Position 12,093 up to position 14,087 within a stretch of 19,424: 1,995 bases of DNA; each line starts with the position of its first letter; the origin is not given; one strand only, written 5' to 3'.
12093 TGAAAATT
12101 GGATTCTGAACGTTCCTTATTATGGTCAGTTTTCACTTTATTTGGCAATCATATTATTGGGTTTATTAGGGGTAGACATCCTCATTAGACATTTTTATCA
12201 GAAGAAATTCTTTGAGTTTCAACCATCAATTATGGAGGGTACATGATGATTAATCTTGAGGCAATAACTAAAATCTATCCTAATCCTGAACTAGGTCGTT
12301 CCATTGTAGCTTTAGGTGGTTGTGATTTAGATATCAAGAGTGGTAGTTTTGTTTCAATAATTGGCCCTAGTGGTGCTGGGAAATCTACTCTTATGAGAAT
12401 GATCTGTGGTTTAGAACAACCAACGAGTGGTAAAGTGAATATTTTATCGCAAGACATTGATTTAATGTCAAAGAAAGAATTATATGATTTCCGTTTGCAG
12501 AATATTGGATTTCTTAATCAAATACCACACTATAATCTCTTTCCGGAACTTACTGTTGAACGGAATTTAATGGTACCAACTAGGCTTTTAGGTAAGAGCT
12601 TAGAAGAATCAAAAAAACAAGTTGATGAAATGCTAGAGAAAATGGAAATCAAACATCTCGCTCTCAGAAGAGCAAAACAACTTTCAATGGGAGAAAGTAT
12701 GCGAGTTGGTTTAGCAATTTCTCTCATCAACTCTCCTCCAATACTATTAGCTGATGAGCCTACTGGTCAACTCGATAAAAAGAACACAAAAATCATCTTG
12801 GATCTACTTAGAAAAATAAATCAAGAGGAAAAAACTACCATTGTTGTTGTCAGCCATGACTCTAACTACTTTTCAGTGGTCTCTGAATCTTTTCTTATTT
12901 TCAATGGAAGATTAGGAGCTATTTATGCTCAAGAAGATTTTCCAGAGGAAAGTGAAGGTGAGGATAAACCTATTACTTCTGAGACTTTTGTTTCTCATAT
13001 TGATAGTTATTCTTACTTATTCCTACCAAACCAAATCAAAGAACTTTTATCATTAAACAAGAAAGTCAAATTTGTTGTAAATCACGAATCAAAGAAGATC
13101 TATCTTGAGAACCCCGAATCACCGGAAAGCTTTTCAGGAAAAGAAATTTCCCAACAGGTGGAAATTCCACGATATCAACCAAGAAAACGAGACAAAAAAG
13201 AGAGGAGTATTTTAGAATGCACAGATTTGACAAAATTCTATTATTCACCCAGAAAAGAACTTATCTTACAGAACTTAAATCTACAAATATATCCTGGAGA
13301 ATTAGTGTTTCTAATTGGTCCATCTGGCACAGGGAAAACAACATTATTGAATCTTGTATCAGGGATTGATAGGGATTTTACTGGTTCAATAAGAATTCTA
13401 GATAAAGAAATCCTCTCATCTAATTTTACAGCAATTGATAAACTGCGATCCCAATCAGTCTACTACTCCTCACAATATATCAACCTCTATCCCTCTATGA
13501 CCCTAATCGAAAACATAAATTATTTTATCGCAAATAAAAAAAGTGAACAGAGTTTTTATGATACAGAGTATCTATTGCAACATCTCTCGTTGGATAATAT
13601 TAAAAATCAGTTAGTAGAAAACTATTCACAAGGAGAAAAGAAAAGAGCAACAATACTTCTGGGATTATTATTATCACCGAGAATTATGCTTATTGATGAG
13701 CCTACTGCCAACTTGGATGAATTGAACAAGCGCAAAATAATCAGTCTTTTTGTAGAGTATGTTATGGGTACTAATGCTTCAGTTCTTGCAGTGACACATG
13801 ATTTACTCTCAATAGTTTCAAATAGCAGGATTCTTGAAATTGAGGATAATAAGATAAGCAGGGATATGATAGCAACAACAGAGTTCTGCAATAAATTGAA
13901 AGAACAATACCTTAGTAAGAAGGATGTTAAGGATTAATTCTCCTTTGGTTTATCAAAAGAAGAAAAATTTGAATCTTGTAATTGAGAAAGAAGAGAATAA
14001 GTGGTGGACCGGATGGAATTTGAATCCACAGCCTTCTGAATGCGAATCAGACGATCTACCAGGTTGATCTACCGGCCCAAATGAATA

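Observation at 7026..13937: Candidate novel archaeal mechanotransmission module: two orphan exported proteins plus fused tandem-FtsX permease plus fused double-NBD ATPase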

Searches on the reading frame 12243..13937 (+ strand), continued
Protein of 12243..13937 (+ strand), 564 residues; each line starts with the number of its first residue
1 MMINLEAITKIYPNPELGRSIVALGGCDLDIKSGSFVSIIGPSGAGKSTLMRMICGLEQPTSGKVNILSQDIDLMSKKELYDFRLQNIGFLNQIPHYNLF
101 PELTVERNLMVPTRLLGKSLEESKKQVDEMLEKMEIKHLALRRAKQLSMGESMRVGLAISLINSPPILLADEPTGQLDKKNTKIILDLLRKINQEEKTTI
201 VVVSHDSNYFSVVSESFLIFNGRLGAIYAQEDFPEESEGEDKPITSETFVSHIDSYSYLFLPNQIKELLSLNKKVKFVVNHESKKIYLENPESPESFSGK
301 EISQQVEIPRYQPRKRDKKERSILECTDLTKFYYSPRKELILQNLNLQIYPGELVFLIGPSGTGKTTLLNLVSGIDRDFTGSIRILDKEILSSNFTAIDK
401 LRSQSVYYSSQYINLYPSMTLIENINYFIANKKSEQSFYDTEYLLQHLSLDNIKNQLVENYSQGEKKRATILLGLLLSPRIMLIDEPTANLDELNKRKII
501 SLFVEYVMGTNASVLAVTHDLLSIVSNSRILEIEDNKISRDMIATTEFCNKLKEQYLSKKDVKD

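Call 89: find_encoding_contigs(protein=P0038, flank=7000, max_places=1)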
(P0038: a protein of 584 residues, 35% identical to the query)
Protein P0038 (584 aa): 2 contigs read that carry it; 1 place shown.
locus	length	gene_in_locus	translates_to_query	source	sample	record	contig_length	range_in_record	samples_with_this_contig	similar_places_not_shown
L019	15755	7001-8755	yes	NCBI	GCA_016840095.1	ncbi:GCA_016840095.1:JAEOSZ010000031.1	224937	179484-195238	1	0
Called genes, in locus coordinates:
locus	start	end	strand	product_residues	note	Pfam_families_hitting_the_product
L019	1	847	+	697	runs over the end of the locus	PF00664:ABC_membrane, PF00005:ABC_tran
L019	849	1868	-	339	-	PF01636:APH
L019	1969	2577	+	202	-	-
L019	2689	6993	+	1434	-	-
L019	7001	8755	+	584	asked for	PF00931:NB-ARC (faint), PF02367:TsaE (faint), PF03193:RsgA_GTPase (faint), PF03215:Rad17 (faint), PF13191:AAA_16 (faint), PF00005:ABC_tran, PF00005:ABC_tran, PF13304:AAA_21 (weak), +8 more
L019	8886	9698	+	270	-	-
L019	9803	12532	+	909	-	-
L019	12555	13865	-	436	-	PF01966:HD, PF19276:HD_assoc_2 (weak)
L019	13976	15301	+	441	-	PF01210:NAD_Gly3P_dh_N (weak), PF03721:UDPG_MGDP_dh_N, PF03807:F420_oxidored (faint), PF00984:UDPG_MGDP_dh, PF03720:UDPG_MGDP_dh_C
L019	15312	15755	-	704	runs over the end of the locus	PF23023:Anti-Pycsar_Apyc1, PF00753:Lactamase_B, PF12706:Lactamase_B_2, PF16661:Lactamase_B_6, PF10996:Beta-Casp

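Call 90: find_encoding_contigs(protein=P0087, flank=7000, max_places=1)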
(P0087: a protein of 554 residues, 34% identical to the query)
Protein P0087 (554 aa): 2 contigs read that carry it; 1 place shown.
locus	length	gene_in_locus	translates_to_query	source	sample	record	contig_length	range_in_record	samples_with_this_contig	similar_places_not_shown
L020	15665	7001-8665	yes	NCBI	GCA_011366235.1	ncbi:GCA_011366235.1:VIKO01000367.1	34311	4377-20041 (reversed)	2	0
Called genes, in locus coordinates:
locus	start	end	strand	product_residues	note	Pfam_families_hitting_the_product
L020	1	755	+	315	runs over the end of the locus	PF00561:Abhydrolase_1, PF07819:PGAP1 (weak), PF12146:Hydrolase_4, PF12697:Abhydrolase_6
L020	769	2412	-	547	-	PF00128:Alpha-amylase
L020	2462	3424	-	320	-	-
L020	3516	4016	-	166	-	PF02464:CinA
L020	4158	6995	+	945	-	PF02687:FtsX (weak)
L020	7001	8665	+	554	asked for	PF03193:RsgA_GTPase (faint), PF03215:Rad17 (faint), PF25199:nSTAND_NTPase5 (faint), PF00005:ABC_tran, PF13191:AAA_16 (faint), PF02463:SMC_N (weak), PF00005:ABC_tran, PF02463:SMC_N, +8 more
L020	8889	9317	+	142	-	-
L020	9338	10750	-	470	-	PF01408:GFO_IDH_MocA, PF02894:GFO_IDH_MocA_C, PF22725:GFO_IDH_MocA_C3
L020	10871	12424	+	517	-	PF07690:MFS_1 (faint), PF13347:MFS_2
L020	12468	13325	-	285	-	PF00198:2-oxoacid_dh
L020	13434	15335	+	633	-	PF05048:NosD, PF13229:Beta_helix, PF05048:NosD (weak), PF13229:Beta_helix, PF05048:NosD, PF13229:Beta_helix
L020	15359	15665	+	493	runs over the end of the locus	-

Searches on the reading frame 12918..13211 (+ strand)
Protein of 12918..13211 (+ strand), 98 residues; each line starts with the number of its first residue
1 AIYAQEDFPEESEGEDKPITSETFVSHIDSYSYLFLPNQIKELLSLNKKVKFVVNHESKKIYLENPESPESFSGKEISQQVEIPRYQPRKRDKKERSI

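Call 76: search_protein_families(library=pfam, proteins=[window:12918-13211:+], max_evalue=10)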
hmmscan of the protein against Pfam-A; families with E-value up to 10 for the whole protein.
seq(98 aa): 0 families
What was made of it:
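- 12921..13217 (+): Inter-NBD linker (residues ~227-325). It contains a conserved ~45-aa element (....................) with D254 and P262 invariant across the Heimdall double-NBD family. No Pfam match (call 76).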
